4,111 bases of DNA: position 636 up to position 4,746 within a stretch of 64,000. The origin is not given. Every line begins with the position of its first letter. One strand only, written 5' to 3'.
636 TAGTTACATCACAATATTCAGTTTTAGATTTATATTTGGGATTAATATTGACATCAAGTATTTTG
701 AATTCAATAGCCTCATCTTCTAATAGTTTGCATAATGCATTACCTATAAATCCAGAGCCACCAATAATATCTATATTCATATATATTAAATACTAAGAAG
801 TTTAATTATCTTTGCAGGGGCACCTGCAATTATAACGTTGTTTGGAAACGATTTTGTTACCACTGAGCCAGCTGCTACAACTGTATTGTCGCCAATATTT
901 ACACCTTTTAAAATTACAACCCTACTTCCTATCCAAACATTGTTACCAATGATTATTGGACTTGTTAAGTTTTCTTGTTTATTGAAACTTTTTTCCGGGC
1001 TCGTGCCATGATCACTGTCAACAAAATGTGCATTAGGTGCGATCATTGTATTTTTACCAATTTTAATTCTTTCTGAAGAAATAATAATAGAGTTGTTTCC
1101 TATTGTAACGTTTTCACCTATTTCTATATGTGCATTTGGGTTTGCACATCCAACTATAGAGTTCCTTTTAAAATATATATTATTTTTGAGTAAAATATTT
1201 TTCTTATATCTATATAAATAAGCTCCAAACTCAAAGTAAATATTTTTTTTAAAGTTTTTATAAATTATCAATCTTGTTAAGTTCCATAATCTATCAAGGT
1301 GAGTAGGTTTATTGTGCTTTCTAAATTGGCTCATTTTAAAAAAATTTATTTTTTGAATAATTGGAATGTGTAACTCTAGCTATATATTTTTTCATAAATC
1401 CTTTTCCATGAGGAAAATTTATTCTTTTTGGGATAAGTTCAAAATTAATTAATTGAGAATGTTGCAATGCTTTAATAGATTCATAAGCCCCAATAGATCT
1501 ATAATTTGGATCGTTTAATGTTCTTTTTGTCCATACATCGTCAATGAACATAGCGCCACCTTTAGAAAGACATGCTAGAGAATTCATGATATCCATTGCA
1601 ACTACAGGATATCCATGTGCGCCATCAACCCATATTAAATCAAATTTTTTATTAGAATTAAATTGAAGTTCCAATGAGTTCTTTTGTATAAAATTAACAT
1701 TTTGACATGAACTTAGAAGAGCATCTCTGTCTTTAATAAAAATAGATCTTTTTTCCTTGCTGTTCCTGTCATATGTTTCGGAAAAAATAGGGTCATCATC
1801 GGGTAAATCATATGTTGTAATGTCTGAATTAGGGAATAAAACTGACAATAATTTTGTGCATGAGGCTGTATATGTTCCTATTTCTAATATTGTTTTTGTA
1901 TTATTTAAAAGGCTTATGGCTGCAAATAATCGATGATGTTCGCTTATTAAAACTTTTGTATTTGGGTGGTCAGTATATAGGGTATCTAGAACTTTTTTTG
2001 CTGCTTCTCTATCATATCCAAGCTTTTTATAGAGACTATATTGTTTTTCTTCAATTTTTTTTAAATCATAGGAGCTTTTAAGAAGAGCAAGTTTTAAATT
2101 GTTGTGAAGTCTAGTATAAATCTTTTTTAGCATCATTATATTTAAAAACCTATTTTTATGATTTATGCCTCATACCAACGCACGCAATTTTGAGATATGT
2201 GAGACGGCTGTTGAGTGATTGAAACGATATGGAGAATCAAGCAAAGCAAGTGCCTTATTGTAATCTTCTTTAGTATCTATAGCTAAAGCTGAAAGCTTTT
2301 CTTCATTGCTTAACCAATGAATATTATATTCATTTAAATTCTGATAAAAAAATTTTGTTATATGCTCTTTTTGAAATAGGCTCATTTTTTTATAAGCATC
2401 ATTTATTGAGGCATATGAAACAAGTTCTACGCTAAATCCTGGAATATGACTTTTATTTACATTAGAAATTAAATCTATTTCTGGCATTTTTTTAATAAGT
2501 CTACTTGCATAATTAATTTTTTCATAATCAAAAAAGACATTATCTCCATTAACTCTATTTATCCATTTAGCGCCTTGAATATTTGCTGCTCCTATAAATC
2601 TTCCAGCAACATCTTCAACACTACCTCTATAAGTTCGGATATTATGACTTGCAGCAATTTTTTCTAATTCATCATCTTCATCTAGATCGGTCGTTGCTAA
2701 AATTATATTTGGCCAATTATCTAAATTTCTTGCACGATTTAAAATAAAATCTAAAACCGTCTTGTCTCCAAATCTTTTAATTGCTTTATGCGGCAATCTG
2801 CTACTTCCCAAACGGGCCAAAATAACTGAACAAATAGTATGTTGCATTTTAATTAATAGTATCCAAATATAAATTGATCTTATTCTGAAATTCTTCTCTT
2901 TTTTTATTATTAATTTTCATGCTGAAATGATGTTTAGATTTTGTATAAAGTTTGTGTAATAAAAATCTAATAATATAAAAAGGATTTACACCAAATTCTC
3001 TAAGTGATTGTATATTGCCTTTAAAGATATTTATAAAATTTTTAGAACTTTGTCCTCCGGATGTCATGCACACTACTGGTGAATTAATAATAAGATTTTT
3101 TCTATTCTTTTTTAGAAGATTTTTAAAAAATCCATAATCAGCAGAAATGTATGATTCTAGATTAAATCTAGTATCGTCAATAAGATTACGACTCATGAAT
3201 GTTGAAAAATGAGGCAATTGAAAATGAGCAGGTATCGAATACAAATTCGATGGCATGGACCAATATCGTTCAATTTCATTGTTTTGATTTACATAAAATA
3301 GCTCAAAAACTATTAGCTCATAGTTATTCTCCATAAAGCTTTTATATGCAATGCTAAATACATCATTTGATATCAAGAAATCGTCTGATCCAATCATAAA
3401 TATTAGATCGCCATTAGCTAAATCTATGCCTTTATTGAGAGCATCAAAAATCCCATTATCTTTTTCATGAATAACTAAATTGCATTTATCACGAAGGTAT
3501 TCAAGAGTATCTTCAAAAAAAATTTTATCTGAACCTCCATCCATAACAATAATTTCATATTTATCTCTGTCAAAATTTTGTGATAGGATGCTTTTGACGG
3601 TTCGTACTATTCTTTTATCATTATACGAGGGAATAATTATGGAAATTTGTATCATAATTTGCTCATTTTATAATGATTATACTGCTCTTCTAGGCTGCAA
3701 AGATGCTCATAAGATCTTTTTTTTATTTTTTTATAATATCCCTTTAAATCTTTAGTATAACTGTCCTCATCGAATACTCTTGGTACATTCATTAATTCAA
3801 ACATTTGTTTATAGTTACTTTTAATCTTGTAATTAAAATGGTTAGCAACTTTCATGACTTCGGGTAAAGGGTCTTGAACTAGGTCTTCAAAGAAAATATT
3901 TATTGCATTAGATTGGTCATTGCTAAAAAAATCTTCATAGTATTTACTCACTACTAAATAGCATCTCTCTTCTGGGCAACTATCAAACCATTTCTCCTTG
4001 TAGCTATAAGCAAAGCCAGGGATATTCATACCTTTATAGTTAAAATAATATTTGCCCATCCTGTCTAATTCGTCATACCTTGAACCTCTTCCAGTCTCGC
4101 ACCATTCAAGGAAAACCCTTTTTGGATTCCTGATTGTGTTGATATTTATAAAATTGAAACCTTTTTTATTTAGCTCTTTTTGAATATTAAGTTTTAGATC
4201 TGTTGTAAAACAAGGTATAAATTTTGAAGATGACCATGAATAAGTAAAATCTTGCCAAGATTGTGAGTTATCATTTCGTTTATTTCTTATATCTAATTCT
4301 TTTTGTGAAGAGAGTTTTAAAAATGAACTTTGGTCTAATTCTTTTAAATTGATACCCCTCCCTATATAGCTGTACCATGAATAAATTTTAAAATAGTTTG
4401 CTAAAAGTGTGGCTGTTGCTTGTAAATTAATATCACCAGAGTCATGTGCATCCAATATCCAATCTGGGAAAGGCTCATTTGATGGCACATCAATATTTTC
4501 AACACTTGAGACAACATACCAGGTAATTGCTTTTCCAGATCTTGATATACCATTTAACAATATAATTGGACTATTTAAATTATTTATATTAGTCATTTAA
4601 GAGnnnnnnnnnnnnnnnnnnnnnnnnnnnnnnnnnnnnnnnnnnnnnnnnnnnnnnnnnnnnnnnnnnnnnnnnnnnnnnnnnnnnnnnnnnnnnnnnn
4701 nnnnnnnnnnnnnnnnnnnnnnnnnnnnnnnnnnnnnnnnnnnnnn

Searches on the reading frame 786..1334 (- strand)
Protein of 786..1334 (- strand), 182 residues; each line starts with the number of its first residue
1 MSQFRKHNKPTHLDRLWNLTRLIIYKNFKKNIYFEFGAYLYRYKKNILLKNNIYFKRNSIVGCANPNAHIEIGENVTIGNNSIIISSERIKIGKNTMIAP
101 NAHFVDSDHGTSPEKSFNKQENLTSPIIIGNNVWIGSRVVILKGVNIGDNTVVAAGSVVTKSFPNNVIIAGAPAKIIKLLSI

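Call 8: search_protein_families(library=pfam, proteins=[window:786-1334:-], max_evalue=0.001)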
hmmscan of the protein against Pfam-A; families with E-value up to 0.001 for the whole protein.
window:786-1334:- (182 aa): 4 families
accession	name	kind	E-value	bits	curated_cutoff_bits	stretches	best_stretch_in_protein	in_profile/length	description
PF00132.30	Hexapep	-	2e-15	56.2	27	1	127-161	2-36/36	Bacterial transferase hexapeptide (six repeats)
PF14602.12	Hexapep_2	-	9.3e-13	48.1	27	1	126-161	1-34/34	Hexapeptide repeat of succinyl-transferase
PF25084.1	LbH_EIF2B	-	1.2e-05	25.7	54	0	128-163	40-74/105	EIF2B subunit epsilon LbH domain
PF21711.3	DCTN5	-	4.1e-05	23.7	40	0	116-160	97-141/182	Dynactin subunit 5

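Call 70: find_encoding_contigs(protein=window:786-1334:-, flank=10000, max_places=3)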
Protein window:786-1334:- (182 aa): no gene with exactly this product is on record in the collection.

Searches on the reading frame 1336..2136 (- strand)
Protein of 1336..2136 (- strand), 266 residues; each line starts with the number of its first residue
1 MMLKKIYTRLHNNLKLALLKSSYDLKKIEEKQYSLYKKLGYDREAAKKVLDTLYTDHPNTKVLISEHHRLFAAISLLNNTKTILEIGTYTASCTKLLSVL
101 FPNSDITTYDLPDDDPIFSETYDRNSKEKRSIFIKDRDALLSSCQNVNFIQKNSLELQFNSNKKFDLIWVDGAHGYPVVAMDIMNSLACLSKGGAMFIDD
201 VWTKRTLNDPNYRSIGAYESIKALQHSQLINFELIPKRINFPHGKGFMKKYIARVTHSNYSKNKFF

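Call 8: search_protein_families(library=pfam, proteins=[window:1336-2136:-], max_evalue=0.001)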
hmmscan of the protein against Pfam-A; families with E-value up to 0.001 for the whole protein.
window:1336-2136:- (266 aa): 2 families
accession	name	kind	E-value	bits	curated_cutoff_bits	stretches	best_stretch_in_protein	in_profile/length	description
PF13578.12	Methyltransf_24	-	1.9e-08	35.5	26.3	1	84-201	1-105/105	Methyltransferase domain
PF01596.23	Methyltransf_3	-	0.00035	20.4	22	1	61-205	25-160/204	O-methyltransferase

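Call 69: find_encoding_contigs(protein=window:1336-2136:-, flank=10000, max_places=3)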
Protein window:1336-2136:- (266 aa): no gene with exactly this product is on record in the collection.

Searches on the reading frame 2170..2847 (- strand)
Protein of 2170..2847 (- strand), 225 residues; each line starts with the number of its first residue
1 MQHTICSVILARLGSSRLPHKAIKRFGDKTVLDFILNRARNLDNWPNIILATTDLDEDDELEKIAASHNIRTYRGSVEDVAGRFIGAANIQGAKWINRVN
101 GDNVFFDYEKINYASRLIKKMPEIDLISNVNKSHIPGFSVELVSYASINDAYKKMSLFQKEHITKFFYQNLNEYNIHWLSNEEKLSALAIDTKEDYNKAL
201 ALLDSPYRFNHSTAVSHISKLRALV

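Call 8: search_protein_families(library=pfam, proteins=[window:2170-2847:-], max_evalue=0.001)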
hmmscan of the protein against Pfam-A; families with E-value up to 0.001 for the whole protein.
window:2170-2847:- (225 aa): 1 family
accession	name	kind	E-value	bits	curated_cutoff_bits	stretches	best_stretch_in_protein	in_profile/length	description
PF02348.25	CTP_transf_3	-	3.4e-19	70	22.6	1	8-196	3-185/217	Cytidylyltransferase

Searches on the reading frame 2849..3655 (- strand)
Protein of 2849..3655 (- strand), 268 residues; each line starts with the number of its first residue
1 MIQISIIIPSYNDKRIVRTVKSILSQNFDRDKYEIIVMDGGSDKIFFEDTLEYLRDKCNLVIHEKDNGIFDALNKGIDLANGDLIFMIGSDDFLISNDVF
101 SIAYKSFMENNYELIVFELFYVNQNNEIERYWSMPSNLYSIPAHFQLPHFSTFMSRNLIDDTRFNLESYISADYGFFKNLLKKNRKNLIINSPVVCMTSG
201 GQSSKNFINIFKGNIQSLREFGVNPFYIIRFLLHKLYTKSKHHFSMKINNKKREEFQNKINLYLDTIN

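Call 8: search_protein_families(library=pfam, proteins=[window:2849-3655:-], max_evalue=0.001)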
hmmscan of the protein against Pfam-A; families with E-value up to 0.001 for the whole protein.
window:2849-3655:- (268 aa): 2 families
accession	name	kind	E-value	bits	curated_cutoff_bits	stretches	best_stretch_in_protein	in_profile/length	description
PF00535.33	Glycos_transf_2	-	4.5e-19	69.4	23.3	1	5-131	1-127/168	Glycosyl transferase family 2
PF13641.12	Glyco_tranf_2_3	-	4.1e-05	24.1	27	1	4-147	3-147/230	Glycosyltransferase like family 2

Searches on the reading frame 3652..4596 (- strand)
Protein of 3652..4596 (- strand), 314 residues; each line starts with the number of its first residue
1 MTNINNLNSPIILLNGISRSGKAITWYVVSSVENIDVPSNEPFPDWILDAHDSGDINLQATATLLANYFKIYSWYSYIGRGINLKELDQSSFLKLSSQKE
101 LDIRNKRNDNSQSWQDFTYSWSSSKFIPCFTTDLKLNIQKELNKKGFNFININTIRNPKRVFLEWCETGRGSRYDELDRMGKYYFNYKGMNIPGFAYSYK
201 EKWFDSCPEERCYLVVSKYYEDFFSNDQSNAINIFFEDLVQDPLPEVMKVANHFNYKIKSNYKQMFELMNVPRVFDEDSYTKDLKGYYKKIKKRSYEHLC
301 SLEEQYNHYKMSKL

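Call 8: search_protein_families(library=pfam, proteins=[window:3652-4596:-], max_evalue=0.001)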
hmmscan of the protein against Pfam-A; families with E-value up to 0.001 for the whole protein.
window:3652-4596:- (314 aa): 0 families

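Call 30: search_protein_families(library=ncbifam, proteins=[window:3652-4596:-], max_evalue=0.1)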
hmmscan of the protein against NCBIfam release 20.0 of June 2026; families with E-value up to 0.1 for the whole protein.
window:3652-4596:- (314 aa): 0 families

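Call 54: search_protein_families(library=pfam, proteins=[window:3652-4596:-], max_evalue=10)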
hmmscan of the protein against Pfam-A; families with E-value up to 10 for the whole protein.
window:3652-4596:- (314 aa): 1 family
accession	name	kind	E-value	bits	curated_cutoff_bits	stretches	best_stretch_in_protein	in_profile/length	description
PF13469.12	Sulfotransfer_3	-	0.017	15.8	27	1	199-256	153-212/216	Sulfotransferase family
